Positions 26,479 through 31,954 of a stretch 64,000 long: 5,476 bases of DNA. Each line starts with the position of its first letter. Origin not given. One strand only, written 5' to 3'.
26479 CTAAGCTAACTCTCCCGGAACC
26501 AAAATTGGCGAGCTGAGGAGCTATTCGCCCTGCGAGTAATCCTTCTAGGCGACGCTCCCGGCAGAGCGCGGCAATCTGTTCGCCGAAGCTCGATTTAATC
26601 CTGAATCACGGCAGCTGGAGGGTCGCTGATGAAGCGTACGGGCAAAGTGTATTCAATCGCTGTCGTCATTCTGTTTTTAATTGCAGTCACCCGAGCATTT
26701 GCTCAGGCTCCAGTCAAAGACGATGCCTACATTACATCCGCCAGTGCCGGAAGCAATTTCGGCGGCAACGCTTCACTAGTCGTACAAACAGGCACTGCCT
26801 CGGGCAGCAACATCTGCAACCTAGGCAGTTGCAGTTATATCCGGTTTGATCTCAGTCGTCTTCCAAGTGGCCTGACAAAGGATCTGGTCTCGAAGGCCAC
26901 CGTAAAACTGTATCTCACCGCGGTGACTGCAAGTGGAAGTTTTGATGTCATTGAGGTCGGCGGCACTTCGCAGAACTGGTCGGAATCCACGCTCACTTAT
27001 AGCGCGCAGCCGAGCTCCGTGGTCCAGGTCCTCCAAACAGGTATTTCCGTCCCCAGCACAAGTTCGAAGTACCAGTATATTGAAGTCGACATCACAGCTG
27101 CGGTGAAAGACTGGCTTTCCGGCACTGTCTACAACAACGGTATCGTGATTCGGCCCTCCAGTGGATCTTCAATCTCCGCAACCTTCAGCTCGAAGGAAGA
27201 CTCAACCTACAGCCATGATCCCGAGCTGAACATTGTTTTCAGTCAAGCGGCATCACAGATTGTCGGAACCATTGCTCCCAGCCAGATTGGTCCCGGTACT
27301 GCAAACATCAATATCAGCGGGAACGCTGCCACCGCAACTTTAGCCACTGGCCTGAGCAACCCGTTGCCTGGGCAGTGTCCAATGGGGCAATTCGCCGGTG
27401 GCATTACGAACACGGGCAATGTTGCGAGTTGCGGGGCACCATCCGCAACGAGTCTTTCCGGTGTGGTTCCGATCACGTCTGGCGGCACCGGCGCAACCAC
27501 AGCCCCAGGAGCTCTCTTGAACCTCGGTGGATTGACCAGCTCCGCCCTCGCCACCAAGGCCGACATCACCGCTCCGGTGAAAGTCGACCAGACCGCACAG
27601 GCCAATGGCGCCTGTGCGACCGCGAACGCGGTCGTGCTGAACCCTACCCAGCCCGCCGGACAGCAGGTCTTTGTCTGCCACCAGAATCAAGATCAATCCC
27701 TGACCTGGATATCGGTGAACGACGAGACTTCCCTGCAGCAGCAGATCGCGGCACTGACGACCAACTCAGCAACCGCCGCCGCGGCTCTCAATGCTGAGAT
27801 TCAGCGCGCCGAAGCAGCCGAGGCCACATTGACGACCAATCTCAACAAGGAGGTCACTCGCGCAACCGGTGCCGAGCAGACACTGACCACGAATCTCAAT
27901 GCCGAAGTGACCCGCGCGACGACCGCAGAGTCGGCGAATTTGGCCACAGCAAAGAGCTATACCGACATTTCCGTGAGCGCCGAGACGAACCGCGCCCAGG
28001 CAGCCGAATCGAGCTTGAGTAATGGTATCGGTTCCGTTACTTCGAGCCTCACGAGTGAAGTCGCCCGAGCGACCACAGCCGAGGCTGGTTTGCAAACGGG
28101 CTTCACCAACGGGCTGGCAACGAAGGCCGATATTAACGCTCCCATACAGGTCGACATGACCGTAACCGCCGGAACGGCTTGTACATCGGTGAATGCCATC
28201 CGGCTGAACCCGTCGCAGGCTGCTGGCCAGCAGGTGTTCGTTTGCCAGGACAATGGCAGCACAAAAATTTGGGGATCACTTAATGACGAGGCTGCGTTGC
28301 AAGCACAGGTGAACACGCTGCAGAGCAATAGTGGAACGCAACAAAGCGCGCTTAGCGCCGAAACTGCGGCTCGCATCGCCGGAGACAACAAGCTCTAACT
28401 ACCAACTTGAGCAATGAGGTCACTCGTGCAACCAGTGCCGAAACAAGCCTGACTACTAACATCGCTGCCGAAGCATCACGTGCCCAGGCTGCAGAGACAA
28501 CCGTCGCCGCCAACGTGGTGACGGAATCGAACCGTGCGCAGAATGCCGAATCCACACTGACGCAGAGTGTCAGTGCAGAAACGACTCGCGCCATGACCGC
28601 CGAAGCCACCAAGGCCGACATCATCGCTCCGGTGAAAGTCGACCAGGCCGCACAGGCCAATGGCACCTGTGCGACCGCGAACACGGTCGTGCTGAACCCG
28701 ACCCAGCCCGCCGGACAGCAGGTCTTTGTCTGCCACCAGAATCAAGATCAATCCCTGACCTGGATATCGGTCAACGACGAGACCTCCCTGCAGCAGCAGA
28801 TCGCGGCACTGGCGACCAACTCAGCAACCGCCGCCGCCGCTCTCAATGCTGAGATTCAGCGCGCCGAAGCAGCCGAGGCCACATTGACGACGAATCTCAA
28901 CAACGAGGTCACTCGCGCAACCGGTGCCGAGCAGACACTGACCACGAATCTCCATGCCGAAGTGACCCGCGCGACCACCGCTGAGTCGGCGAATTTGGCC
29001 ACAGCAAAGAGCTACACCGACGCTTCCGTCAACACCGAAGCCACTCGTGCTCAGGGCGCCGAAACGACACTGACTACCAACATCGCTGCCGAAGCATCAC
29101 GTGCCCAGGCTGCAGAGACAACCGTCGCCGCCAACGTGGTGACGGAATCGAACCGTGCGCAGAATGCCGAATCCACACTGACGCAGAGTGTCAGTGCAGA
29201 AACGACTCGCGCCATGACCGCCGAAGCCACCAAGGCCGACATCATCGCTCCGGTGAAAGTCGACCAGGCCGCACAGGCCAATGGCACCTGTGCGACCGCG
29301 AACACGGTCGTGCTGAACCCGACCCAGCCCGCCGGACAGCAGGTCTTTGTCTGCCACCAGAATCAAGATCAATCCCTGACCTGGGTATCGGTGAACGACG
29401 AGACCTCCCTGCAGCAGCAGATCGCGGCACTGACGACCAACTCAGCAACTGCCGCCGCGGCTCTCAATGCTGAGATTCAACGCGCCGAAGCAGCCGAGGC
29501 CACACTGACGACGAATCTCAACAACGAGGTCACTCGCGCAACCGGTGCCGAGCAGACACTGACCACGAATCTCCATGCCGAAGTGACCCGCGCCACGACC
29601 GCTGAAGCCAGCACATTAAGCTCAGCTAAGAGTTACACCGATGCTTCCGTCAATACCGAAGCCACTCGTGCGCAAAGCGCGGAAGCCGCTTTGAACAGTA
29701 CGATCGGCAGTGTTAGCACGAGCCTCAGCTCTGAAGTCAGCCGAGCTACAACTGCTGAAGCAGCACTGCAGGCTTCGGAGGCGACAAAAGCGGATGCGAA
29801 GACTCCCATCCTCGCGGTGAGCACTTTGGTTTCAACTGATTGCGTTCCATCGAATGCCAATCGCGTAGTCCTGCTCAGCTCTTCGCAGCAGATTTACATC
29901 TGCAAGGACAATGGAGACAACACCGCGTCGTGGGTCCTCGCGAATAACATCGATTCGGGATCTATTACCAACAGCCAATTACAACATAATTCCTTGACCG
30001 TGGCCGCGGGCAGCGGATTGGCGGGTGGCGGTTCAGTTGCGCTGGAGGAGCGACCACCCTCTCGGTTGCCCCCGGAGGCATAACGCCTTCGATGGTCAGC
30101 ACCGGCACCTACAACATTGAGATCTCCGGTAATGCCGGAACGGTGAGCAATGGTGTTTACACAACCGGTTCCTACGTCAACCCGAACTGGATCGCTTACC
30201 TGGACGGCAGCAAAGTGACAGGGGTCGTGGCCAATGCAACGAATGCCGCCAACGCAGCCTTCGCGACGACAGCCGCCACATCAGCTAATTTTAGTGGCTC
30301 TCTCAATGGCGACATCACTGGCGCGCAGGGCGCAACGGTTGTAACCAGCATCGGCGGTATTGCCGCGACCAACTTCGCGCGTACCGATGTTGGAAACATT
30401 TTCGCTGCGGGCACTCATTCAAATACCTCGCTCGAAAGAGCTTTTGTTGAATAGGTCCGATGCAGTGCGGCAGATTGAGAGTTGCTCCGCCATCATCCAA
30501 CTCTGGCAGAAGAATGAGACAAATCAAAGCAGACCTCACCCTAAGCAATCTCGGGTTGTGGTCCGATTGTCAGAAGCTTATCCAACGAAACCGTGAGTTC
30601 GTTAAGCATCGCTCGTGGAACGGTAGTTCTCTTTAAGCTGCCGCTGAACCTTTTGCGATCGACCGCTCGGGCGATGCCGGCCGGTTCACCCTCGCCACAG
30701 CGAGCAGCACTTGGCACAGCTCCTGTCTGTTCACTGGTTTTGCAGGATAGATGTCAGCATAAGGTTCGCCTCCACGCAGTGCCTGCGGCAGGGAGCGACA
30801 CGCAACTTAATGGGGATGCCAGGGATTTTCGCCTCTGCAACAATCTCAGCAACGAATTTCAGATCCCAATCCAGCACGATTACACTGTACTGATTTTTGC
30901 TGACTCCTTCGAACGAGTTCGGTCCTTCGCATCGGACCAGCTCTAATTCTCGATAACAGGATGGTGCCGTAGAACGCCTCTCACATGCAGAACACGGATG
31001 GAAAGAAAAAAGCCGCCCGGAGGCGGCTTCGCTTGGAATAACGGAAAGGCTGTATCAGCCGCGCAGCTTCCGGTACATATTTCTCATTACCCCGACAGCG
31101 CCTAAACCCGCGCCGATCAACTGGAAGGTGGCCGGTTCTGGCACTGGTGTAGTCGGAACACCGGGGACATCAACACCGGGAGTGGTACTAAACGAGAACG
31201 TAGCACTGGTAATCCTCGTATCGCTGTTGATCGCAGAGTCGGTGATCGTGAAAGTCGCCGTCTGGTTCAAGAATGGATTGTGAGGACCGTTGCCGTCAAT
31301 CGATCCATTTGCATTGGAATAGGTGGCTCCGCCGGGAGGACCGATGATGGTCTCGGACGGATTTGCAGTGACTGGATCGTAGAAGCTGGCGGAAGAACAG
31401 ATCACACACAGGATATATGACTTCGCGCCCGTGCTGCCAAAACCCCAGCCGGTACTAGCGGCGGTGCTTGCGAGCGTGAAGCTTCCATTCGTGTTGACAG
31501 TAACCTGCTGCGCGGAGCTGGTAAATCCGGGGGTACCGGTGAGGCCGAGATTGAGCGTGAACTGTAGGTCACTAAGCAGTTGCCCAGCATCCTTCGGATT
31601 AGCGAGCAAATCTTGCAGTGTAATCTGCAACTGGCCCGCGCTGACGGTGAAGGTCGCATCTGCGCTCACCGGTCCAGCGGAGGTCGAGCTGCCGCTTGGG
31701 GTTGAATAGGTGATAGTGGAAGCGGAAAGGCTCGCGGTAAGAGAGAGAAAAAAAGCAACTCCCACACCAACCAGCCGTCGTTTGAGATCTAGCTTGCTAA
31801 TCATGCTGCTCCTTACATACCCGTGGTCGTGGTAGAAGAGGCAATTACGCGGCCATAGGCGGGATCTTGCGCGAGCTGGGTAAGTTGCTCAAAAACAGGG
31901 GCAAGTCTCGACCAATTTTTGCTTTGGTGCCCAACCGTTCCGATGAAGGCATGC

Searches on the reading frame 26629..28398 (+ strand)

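Call 3: search_protein_families(library=pfam, proteins=[window:26629-28398:+], max_evalue=0.1)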
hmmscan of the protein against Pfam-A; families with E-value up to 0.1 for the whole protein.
window:26629-28398:+ (589 aa): 3 families
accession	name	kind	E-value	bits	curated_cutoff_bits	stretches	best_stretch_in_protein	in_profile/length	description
PF24517.2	CBM96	-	1.7e-23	83.7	26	1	26-201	4-161/164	Carbohydrate-binding module family 96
PF06848.17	Disaggr_repeat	-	1.4e-05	25.3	33.9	1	144-202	121-179/179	Disaggregatase related repeat domain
PF00688.24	TGFb_propeptide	-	0.039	14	25.8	0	70-175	111-208/242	TGF-beta propeptide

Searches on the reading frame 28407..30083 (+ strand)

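Call 13: search_protein_families(library=pfam, proteins=[window:28407-30083:+], max_evalue=0.001)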
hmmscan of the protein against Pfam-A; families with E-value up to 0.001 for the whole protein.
window:28407-30083:+ (558 aa): 1 family
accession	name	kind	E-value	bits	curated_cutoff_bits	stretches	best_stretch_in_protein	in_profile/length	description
PF14760.11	Rnk_N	-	0.00079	20.3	23.7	0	127-154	12-39/41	Rnk N-terminus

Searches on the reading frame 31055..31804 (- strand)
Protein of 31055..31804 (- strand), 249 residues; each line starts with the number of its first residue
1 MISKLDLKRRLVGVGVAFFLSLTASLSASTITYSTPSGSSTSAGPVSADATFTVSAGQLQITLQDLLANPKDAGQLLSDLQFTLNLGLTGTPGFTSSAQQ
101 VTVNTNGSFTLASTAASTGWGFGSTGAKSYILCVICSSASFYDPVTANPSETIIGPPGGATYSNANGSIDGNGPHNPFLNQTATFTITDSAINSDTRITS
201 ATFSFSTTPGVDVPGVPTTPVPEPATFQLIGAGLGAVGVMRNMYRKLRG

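Call 13: search_protein_families(library=pfam, proteins=[window:31055-31804:-], max_evalue=0.001)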
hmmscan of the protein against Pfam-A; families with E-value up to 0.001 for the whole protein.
window:31055-31804:- (249 aa): 1 family
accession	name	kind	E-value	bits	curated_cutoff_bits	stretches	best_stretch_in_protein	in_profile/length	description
PF07589.16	PEP-CTERM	-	2.5e-05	24.6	20.7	1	220-241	1-21/24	PEP-CTERM motif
